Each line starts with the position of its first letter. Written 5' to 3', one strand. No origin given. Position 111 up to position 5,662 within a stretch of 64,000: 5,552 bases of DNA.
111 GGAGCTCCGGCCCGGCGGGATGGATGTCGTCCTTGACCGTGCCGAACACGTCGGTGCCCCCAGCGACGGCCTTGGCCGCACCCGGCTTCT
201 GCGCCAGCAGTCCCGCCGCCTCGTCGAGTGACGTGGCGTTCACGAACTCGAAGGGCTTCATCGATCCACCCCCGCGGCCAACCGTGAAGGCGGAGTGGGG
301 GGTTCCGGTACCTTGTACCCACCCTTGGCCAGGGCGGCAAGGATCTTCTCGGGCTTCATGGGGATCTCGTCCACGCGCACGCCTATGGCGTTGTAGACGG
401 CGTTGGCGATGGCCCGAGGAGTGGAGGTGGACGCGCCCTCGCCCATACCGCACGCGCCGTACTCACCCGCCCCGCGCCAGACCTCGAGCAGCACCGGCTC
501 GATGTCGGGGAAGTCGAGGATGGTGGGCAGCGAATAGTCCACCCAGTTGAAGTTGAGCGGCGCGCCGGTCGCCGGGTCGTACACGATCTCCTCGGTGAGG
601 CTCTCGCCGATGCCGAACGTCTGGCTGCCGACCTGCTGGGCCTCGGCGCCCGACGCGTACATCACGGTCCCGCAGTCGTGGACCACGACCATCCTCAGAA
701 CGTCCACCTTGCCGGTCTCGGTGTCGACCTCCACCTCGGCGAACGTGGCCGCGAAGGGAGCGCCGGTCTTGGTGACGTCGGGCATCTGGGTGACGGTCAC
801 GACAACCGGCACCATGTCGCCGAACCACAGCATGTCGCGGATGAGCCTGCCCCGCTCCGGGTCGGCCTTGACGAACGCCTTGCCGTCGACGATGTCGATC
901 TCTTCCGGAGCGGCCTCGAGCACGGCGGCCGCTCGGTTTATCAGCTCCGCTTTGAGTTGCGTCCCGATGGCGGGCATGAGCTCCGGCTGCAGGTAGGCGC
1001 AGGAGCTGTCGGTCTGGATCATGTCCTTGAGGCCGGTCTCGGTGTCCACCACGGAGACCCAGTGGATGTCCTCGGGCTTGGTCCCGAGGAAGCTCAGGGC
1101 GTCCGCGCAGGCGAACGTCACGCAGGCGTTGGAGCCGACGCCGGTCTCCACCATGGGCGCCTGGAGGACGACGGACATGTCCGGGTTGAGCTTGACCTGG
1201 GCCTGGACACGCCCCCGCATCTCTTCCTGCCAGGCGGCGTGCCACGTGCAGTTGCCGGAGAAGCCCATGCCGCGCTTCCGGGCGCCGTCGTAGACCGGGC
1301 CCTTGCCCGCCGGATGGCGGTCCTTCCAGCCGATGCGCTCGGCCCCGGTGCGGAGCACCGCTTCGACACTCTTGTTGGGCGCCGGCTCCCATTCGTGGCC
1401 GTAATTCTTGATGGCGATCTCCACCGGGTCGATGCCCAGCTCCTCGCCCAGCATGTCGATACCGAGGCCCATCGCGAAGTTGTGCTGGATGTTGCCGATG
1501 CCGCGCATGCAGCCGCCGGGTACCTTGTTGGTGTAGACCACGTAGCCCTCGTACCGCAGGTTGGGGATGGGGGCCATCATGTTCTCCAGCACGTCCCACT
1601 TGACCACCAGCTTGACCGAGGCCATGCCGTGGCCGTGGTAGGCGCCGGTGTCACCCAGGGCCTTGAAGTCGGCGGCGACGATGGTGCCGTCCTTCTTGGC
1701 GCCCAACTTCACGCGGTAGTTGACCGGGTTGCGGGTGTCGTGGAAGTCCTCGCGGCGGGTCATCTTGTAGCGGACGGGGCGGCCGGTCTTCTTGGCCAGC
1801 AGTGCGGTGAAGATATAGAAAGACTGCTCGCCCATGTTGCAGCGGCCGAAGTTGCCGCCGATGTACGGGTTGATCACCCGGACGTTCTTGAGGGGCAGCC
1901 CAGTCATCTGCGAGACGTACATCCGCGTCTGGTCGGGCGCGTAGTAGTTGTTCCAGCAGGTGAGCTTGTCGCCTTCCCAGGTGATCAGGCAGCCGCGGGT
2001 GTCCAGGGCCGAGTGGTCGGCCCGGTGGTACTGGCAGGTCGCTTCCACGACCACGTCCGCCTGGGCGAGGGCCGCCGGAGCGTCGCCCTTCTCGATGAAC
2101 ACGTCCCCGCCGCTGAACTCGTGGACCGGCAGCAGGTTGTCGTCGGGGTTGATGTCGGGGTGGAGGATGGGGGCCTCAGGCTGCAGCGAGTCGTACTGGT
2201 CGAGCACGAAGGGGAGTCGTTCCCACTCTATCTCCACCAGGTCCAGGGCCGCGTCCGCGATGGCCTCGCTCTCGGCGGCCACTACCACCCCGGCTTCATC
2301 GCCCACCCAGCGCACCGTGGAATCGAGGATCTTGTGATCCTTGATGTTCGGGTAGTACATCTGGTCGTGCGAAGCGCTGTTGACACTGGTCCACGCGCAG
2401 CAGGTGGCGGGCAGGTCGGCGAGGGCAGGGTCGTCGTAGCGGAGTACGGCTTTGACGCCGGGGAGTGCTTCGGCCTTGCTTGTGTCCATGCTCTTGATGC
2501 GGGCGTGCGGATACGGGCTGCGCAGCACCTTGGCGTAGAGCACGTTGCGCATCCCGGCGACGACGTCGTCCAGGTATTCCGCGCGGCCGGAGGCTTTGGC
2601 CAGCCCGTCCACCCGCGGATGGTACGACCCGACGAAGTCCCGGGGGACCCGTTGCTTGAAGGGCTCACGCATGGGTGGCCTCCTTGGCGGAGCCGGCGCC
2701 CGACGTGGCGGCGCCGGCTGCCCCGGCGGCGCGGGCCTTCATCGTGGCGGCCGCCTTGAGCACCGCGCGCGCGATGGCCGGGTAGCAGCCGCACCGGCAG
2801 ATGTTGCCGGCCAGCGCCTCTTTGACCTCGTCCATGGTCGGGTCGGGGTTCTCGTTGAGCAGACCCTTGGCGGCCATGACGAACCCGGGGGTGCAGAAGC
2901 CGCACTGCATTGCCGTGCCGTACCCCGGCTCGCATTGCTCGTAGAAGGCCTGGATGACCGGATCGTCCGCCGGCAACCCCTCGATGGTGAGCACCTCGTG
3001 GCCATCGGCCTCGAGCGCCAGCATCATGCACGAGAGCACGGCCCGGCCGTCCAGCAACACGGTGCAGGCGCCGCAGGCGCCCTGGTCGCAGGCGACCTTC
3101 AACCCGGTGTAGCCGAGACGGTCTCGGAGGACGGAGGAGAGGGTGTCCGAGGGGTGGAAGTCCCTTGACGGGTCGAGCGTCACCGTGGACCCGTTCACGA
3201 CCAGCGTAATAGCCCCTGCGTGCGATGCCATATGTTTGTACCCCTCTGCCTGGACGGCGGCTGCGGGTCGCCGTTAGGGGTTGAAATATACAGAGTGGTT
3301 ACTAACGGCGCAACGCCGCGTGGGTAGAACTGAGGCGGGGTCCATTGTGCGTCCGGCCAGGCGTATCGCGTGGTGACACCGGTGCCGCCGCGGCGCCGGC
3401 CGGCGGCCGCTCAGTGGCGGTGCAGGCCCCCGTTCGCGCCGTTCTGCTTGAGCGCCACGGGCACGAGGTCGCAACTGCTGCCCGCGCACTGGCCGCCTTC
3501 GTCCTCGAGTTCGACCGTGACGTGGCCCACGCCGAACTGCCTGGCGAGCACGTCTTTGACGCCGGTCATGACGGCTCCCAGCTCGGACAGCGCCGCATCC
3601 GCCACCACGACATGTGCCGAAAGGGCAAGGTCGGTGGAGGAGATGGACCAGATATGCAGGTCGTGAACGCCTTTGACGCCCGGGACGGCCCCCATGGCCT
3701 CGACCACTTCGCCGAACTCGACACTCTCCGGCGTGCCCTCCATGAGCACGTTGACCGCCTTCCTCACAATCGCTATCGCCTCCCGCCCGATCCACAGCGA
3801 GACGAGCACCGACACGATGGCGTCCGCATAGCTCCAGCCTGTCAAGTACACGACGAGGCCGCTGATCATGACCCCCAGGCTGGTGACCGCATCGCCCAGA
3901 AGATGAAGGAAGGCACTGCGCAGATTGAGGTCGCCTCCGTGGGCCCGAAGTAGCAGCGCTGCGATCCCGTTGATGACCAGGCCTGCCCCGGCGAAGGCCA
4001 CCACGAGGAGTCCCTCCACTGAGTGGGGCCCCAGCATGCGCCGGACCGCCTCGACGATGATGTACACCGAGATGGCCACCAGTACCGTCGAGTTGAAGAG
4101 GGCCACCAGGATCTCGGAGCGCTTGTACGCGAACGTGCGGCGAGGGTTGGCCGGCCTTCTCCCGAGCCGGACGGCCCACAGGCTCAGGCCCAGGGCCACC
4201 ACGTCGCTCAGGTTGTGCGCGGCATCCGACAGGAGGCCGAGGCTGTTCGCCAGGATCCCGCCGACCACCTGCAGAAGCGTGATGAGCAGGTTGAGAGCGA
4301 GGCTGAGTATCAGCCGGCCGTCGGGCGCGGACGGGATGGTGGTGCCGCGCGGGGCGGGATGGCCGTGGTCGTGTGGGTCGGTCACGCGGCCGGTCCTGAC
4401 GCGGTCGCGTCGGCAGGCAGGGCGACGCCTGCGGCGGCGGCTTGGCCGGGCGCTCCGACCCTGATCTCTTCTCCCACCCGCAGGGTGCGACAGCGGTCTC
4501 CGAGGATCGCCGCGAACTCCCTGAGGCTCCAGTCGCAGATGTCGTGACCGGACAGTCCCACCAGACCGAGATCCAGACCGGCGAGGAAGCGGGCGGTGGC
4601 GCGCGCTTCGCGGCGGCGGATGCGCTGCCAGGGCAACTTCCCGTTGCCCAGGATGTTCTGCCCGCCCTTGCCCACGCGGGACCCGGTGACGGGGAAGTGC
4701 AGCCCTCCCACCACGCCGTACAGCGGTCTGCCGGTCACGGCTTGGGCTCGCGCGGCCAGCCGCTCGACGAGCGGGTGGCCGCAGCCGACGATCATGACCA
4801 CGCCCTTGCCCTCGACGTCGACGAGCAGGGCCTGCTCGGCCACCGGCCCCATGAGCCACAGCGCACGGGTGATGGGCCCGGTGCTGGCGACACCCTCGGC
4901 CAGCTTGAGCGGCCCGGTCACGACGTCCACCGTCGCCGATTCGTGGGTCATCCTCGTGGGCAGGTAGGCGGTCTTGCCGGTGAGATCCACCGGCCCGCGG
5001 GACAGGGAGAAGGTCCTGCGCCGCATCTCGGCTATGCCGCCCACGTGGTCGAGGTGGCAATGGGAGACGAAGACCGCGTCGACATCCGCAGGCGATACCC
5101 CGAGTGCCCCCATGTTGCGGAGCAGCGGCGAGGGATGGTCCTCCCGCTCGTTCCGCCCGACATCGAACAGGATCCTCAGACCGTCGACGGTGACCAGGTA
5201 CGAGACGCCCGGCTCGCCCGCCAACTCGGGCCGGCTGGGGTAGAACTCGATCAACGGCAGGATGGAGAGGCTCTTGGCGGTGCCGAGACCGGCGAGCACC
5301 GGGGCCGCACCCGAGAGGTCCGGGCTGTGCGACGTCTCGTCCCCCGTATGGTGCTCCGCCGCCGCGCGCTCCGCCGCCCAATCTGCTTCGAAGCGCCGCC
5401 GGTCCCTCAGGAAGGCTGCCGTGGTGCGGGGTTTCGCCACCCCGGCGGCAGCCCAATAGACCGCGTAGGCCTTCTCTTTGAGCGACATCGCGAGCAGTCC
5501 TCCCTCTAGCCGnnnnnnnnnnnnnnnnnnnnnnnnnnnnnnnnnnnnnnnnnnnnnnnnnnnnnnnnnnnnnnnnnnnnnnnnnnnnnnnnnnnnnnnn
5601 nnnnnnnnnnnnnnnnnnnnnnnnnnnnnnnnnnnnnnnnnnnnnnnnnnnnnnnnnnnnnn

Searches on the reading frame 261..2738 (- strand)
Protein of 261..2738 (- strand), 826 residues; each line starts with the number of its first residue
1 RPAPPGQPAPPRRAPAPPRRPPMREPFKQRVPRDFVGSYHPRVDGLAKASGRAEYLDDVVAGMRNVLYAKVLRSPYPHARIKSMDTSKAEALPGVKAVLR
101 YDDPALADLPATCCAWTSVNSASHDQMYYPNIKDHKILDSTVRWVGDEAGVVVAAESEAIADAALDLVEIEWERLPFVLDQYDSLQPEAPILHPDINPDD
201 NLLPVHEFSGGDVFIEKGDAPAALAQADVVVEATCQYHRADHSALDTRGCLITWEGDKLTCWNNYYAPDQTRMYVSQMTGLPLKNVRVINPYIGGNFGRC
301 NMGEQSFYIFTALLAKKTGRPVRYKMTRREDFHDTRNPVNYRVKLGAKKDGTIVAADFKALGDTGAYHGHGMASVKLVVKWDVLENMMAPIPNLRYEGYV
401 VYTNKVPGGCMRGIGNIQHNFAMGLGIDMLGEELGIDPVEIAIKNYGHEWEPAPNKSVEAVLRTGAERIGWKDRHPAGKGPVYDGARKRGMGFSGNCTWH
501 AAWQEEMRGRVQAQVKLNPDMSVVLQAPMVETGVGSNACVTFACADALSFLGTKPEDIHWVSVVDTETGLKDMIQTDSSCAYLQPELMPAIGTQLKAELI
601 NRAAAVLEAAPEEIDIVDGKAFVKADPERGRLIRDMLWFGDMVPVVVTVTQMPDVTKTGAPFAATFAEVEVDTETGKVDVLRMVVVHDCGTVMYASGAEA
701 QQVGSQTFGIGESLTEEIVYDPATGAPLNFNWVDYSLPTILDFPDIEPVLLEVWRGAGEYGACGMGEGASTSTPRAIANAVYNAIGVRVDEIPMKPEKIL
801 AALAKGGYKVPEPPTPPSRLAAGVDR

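Call 27: search_protein_families(library=pfam, proteins=[window:261-2738:-], max_evalue=0.0001)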
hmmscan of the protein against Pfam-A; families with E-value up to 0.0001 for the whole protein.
window:261-2738:- (826 aa): 3 families
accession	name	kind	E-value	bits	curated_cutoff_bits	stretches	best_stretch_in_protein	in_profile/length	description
PF02738.23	MoCoBD_1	-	5.2e-59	199.7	27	1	213-446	10-244/244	Molybdopterin cofactor-binding domain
PF20256.3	MoCoBD_2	-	1.7e-41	143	27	1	466-744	3-283/283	Molybdopterin cofactor-binding domain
PF01315.27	Ald_Xan_dh_C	-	1.1e-19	71.2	31.3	1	50-176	1-110/110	Aldehyde oxidase and xanthine dehydrogenase, a/b hammerhead domain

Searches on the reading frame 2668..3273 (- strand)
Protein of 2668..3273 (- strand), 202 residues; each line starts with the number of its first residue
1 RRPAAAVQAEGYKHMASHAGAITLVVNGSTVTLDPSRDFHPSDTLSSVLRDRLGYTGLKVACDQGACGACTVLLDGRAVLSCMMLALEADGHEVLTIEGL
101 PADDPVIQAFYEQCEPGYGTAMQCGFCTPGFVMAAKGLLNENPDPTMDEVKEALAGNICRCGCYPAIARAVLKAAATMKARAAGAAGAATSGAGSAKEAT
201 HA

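Call 27: search_protein_families(library=pfam, proteins=[window:2668-3273:-], max_evalue=0.0001)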
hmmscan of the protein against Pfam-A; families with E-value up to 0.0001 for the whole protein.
window:2668-3273:- (202 aa): 3 families
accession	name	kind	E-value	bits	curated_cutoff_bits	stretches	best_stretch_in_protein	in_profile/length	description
PF01799.25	Fer2_2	-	7.6e-24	84.1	30.3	1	96-171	1-74/75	[2Fe-2S] binding domain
PF00111.32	Fer2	-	6.1e-06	26.5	21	1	39-82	12-55/77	2Fe-2S iron-sulfur cluster binding domain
PF13085.11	Fer2_3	-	1.2e-05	25.7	27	1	59-101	49-90/107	2Fe-2S iron-sulfur cluster binding domain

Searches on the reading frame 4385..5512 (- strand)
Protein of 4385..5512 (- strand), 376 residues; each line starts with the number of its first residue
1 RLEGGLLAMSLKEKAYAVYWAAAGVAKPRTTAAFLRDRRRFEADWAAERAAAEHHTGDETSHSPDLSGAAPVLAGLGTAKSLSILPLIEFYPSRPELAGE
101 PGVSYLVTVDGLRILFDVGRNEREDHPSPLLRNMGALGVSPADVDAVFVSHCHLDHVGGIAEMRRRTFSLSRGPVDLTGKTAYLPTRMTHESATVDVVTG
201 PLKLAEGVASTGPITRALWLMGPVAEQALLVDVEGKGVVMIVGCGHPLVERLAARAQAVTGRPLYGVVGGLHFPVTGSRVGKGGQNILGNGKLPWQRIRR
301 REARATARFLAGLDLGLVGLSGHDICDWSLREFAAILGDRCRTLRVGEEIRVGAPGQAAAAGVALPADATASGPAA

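Call 27: search_protein_families(library=pfam, proteins=[window:4385-5512:-], max_evalue=0.0001)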
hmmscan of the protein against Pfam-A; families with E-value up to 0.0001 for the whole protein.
window:4385-5512:- (376 aa): 2 families
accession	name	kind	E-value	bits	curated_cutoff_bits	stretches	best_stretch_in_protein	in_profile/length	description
PF00753.33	Lactamase_B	-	7.2e-13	49.4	22.7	1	100-167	4-67/196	Metallo-beta-lactamase superfamily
PF12706.13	Lactamase_B_2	-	1.8e-06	28.1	27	1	113-168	2-53/200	Beta-lactamase superfamily domain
